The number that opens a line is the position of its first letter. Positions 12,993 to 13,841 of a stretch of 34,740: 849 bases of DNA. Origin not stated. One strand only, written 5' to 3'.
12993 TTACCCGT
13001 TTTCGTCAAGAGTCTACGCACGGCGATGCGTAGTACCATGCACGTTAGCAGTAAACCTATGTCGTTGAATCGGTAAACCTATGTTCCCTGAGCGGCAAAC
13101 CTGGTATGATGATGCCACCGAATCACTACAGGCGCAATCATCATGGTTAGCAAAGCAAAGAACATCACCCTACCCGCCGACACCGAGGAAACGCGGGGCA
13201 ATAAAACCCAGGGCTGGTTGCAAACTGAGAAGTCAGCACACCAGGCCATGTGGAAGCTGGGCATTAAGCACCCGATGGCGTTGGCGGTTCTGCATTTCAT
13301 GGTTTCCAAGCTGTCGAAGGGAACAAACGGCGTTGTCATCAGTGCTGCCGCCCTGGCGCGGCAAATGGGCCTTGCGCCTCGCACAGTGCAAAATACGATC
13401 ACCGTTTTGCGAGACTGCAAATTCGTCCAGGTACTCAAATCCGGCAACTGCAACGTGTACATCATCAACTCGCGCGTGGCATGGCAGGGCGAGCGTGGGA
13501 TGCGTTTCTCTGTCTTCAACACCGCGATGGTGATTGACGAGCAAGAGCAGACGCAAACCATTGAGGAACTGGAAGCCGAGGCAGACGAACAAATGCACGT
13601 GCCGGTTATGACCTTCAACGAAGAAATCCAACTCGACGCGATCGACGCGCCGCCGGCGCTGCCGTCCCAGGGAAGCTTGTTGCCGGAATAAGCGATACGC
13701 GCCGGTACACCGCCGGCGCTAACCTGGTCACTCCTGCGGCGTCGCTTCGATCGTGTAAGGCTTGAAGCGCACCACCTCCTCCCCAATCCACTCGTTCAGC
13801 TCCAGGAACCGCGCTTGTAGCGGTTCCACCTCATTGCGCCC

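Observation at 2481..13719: P2-type virion genome with a plasmid-style backbone instead of integrase / Cox / gpA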

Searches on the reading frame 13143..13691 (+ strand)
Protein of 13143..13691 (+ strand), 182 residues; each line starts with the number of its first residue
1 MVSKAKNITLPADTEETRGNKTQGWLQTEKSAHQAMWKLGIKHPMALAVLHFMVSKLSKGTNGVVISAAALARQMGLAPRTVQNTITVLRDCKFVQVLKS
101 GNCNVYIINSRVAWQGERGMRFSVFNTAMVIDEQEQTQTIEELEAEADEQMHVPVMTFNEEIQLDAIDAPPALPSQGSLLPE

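Call 4: search_protein_families(library=pfam, proteins=[window:13143-13691:+], max_evalue=0.01)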
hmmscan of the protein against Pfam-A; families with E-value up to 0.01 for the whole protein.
window:13143-13691:+ (182 aa): 3 families
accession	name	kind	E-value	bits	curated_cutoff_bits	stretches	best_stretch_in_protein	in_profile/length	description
PF05732.17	RepL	-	3.1e-06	27.2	20.3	1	47-149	58-155/164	Firmicute plasmid replication protein (RepL)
PF13730.12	HTH_36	-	0.0018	18.4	25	1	44-94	5-54/55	Helix-turn-helix domain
PF03428.19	RP-C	-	0.009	16.3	24.4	0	27-102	28-108/175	Replication protein C N-terminal domain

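Call 17: search_dna_similar(query=window:13143-13691:+, collection=plasmids, mode=protein, max_rows=25)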
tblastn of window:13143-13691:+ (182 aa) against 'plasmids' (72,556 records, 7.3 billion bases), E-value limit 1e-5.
Records with a match: 169; places in all: 174; records where one place covers at least 80% of the query: 51.
Best place of each record, by identity: <60% 169.
By first word of the organism name: Pseudomonas 53; Paracoccus 19; Salmonella 10; Sphingobium 7; Komagataeibacter 7; Acidiphilium 6; uncultured 6; Acetobacter 4; Escherichia 4; Arsenophonus 4; and 32 more.
By predicted mobility (MOB-suite, as given by PLSDB): non-mobilizable 63; mobilizable 63; conjugative 43.
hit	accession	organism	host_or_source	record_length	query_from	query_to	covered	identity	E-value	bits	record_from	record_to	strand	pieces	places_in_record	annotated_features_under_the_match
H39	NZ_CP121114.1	Roseinatronobacter sp. S2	cell culture,Alkaline Spring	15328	1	181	99%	32.8%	1e-19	92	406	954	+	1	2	helix-turn-helix domain-containing protein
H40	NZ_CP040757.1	Paracoccus liaowanqingii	Tibetan antelope,cell culture,feces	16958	25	181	86%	35.5%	3e-16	82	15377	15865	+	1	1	GntR family transcriptional regulator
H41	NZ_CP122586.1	Klebsiella pneumoniae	Homo sapiens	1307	6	182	97%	29.1%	3e-15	79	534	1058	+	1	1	helix-turn-helix domain-containing protein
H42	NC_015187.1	Acidiphilium multivorum AIU301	-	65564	25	182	87%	32.5%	3e-13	74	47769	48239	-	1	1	helix-turn-helix domain-containing protein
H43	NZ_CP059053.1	Pseudomonas putida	soil,coke and gas plant treatment ...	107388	4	182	98%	28.1%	9e-11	67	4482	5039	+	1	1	hypothetical protein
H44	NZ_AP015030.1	Pseudomonas putida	-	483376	4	182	98%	28.1%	9e-11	67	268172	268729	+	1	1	hypothetical protein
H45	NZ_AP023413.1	Acetobacter aceti NBRC 14818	-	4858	25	182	87%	31.7%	1e-12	72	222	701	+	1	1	helix-turn-helix domain-containing protein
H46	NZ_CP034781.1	Pseudomonas sp. MPC6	-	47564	1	182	100%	27.5%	9e-11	67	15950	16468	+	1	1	helix-turn-helix domain-containing protein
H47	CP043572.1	Pseudomonas migulae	bacterial isolate,biofilm reactor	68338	1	182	100%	27.5%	1e-10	66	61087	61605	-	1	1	none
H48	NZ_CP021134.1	Pseudomonas fragi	cell culture,meat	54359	1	182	100%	27.0%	2e-10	66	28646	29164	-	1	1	hypothetical protein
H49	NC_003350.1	Pseudomonas putida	-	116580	4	182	98%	27.4%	1e-7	58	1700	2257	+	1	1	hypothetical protein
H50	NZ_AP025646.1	Citrobacter koseri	Homo sapiens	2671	1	132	73%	35.6%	5e-16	82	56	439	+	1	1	helix-turn-helix domain-containing protein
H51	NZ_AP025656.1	Citrobacter koseri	Homo sapiens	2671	1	132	73%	35.6%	5e-16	82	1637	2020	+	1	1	helix-turn-helix domain-containing protein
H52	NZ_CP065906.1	Paracoccus marcusii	Cancer pagurus,whole ...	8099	13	131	65%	38.7%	2e-18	89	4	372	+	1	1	helix-turn-helix domain-containing protein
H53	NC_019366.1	Paracoccus aestuarii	-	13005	13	131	65%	38.7%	2e-18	89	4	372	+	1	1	helix-turn-helix domain-containing protein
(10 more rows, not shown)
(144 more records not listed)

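Call 26: find_related_loci(query=window:13143-13691:+, collection=genome_contigs, flank=10000)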
Query window:13143-13691:+ (182 aa) in genome_contigs; peptide patterns used: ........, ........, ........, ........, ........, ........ (x = any residue, [..] = any of these).
55 stretches matched a pattern; 1 encode a relative of the query (tblastn E <= 1e-3); 1 distinct loci.
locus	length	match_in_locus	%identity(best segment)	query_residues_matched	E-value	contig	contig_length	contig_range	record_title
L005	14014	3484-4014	72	2-180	2e-89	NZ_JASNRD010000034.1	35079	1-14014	Massilia sp. YIM B02763 strain YIIM B02763 Scaffold34, whole genome shotgun sequence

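Call 27: find_related_loci(query=window:13143-13691:+, collection=viral_contigs, flank=10000)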
Query window:13143-13691:+ (182 aa) in viral_contigs; peptide patterns used: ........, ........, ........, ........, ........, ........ (x = any residue, [..] = any of these).
163 stretches matched a pattern; 10 encode a relative of the query (tblastn E <= 1e-3); 10 distinct loci.
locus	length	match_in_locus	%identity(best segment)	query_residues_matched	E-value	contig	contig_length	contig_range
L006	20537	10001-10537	77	2-181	1e-95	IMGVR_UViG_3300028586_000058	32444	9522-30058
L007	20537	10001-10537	77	5-181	2e-93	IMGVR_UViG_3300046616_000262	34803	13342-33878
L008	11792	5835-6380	75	2-181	6e-93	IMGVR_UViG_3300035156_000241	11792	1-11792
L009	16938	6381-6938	73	1-182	5e-92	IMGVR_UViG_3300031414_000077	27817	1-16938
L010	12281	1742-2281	73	5-182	5e-90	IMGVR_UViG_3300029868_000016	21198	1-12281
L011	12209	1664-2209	71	2-180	1e-85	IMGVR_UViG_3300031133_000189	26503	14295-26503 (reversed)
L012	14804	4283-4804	72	5-180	1e-85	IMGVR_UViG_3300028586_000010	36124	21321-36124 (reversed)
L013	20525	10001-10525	72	3-177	2e-85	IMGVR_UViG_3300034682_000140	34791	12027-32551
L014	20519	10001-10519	59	7-182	5e-69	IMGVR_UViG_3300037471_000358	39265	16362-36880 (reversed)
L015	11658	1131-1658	72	5-182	8e-87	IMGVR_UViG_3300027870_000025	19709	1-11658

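Call 41: search_protein_families(library=phrogs, proteins=[window:13143-13691:+], max_evalue=0.001)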
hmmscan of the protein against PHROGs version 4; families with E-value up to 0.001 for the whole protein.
window:13143-13691:+ (182 aa): 1 family
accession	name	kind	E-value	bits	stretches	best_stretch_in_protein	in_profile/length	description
phrog_270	-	DNA, RNA and nucleotide metabolism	0.00037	21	1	43-117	46-124/383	replication initiation protein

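Call 43: search_protein_families(library=ncbifam, proteins=[window:13143-13691:+], max_evalue=0.01)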
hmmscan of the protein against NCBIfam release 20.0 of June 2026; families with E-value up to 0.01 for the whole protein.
window:13143-13691:+ (182 aa): 2 families
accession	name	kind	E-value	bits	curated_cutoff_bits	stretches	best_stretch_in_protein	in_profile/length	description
NF047906.1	CdPbTransRegCmtR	equivalog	0.0009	19.1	150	1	68-108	37-77/104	Cd(II)/Pb(II)-sensing metalloregulatory transcriptional regulator CmtR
NF033788.1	HTH_metalloreg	subfamily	0.0085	15.9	55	0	67-110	27-70/77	metalloregulator ArsR/SmtB family transcription factor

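Call 55: get_annotated_region(hit=H41, flank=1000)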
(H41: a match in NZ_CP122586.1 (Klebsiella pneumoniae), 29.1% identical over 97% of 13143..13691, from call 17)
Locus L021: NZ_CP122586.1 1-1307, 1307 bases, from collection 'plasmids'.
description: Klebsiella pneumoniae strain NCRE-61 plasmid pNCRE-61-1.3, complete sequence
organism: Klebsiella pneumoniae (NCBI taxid 573)
taxonomy: Bacteria; Pseudomonadota; Gammaproteobacteria; Enterobacterales; Enterobacteriaceae; Klebsiella; Klebsiella pneumoniae
host: -; source: Homo sapiens; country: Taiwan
typing (MOB-suite, as given by PLSDB): non-mobilizable
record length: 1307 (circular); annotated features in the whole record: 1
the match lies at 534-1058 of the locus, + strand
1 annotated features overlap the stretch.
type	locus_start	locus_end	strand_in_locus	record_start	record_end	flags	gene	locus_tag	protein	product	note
CDS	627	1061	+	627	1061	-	-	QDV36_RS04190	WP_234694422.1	helix-turn-helix domain-containing protein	-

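Call 77: find_homologous_proteins(query=window:13143-13691:+, max_evalue=0.001)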
Query window:13143-13691:+ (182 aa): 91 proteins with E <= 0.001 among 211 candidates.
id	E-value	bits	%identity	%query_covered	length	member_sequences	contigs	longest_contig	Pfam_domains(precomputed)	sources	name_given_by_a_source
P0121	6.2e-111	386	97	100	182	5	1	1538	PF05732.17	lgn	-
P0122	2.9e-86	305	78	97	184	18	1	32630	-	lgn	-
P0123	1.2e-85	303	78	98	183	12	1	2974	-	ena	-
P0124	2.0e-85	303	76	98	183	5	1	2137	-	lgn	-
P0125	1.6e-83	296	75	99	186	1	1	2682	PF05732.17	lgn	-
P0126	9.7e-83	294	76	98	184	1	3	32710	PF05732.17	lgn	-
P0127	2.6e-82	292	74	99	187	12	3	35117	-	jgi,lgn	jgi:hypothetical protein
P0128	7.5e-82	291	74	98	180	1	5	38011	-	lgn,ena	-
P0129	1.2e-80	287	73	97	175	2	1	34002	PF05732.17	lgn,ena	-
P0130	4.4e-80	285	73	97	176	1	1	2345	PF05732.17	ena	-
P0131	7.6e-80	284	71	99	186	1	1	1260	-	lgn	-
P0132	1.2e-79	284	72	98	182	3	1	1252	PF05732.17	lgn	-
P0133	7.3e-79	281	73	97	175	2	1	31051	PF05732.17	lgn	-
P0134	2.6e-78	279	72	97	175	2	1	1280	PF05732.17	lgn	-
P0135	2.7e-78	279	72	98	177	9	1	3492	PF05732.17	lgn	-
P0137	8.6e-77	274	71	97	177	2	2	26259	PF05732.17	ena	-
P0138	1.8e-76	273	72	97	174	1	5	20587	PF05732.17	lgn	-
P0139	5.7e-76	272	71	97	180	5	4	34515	PF05732.17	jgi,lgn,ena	-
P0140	6.7e-76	272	71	97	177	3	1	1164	PF08279.19,PF05732.17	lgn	-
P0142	1.7e-70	254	65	97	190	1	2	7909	PF05732.17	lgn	-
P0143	9.8e-69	248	65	91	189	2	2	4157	PF05732.17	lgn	-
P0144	2.0e-68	247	64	92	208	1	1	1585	PF05732.17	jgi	jgi:DNA-binding transcriptional regulator YhcF (GntR family)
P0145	1.0e-67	245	65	92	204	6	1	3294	PF08279.19,PF05732.17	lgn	-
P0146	1.5e-67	244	63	96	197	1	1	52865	PF05732.17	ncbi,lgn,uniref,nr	ncbi:replication/maintenance protein RepL [Massilia sp. CCM 9210]|uniref:replication/maintenance pro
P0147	2.1e-67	244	66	88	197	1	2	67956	PF08279.19,PF05732.17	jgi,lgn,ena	-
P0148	4.1e-67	243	65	90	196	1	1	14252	PF08279.19,PF05732.17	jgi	jgi:hypothetical protein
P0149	5.0e-67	243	62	96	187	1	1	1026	PF05732.17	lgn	-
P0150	7.0e-67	242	65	90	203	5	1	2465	PF05732.17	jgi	jgi:hypothetical protein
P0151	2.5e-66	240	65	90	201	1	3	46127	PF08279.19,PF05732.17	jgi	jgi:hypothetical protein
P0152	4.8e-65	236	63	92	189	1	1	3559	PF05732.17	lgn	-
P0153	1.0e-62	229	63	88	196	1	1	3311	PF05732.17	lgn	-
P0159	5.4e-61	223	60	96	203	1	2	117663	PF05732.17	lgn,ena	-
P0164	1.1e-59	219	59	90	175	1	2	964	PF05732.17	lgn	-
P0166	8.7e-59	216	57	90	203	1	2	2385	PF05732.17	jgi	jgi:tetrahydromethanopterin S-methyltransferase subunit H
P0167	5.8e-58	213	61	90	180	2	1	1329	PF05732.17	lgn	-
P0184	3.6e-47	178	67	65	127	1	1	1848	PF05732.17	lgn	-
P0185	1.3e-45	173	52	90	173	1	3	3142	PF05732.17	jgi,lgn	jgi:hypothetical protein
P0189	4.1e-44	168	49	96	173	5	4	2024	PF13730.13,PF05732.17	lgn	-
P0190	4.4e-44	168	49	98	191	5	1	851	PF05732.17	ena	-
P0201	6.1e-36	142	74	48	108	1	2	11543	PF05732.17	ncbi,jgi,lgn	-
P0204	9.9e-35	138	70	51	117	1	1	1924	PF05732.17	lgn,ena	-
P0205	1.1e-33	134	68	51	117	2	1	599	PF05732.17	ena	-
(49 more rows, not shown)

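Call 106: search_dna_similar(query=window:13143-13691:+, collection=plasmids, mode=protein, max_rows=60, rows=spread, max_evalue=0.001)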
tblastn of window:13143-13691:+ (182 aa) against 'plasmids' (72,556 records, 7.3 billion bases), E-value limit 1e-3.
Records with a match: 188; places in all: 193; records where one place covers at least 80% of the query: 52.
Best place of each record, by identity: <60% 188.
By first word of the organism name: Pseudomonas 54; Paracoccus 19; Bacillus 14; Salmonella 11; Sphingobium 7; Komagataeibacter 7; Acidiphilium 6; uncultured 6; Priestia 5; Acetobacter 4; and 33 more.
By predicted mobility (MOB-suite, as given by PLSDB): mobilizable 77; non-mobilizable 67; conjugative 44.
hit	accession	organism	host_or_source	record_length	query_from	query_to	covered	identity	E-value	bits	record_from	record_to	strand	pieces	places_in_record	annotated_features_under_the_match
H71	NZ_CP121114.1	Roseinatronobacter sp. S2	cell culture,Alkaline Spring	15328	1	181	99%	32.8%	1e-19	92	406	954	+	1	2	helix-turn-helix domain-containing protein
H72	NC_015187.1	Acidiphilium multivorum AIU301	-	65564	25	182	87%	32.5%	3e-13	74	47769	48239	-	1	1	helix-turn-helix domain-containing protein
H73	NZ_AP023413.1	Acetobacter aceti NBRC 14818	-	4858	25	182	87%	31.7%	1e-12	72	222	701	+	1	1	helix-turn-helix domain-containing protein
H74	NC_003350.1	Pseudomonas putida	-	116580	4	182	98%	27.4%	1e-7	58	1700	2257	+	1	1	hypothetical protein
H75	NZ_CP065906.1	Paracoccus marcusii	Cancer pagurus,whole ...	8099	13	131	65%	38.7%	2e-18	89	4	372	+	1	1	helix-turn-helix domain-containing protein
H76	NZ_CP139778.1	Pseudomonas asiatica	isolate,activated sludge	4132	38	181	79%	31.9%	8e-14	76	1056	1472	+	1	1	hypothetical protein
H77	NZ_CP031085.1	Paracoccus yeei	Homo sapiens,single cell,eye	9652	4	131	70%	35.6%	3e-16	82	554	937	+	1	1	helix-turn-helix domain-containing protein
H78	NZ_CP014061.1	Pseudomonas monteilii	Homo sapiens,sputum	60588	25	182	87%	28.3%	5e-10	64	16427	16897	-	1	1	helix-turn-helix domain-containing protein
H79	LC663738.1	uncultured bacterium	-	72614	25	182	87%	28.3%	5e-10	64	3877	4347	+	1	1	hypothetical protein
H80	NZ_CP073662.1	Pseudomonas sp. JS425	whole organism,activated sludge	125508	25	182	87%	28.3%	5e-10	64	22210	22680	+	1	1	helix-turn-helix domain-containing protein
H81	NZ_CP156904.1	Pseudomonas kurunegalensis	Homo sapiens,stool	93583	25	182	87%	28.3%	6e-10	64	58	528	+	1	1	helix-turn-helix domain-containing protein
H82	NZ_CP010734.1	Phaeobacter inhibens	cell culture,clam larvae aquaculture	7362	7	130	68%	35.7%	1e-15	81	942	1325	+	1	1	helix-turn-helix domain-containing protein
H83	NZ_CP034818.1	Paracoccus sp. Arc7-R13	-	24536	21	132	62%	39.3%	1e-16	84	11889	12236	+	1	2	helix-turn-helix domain-containing protein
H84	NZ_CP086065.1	Pseudomonas aeruginosa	Homo sapiens,Tracheal secretion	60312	25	182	87%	27.7%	8e-10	64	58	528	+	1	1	helix-turn-helix domain-containing protein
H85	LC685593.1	Pseudomonas aeruginosa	-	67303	25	182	87%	27.7%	8e-10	64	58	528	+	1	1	rep: replication initiation protein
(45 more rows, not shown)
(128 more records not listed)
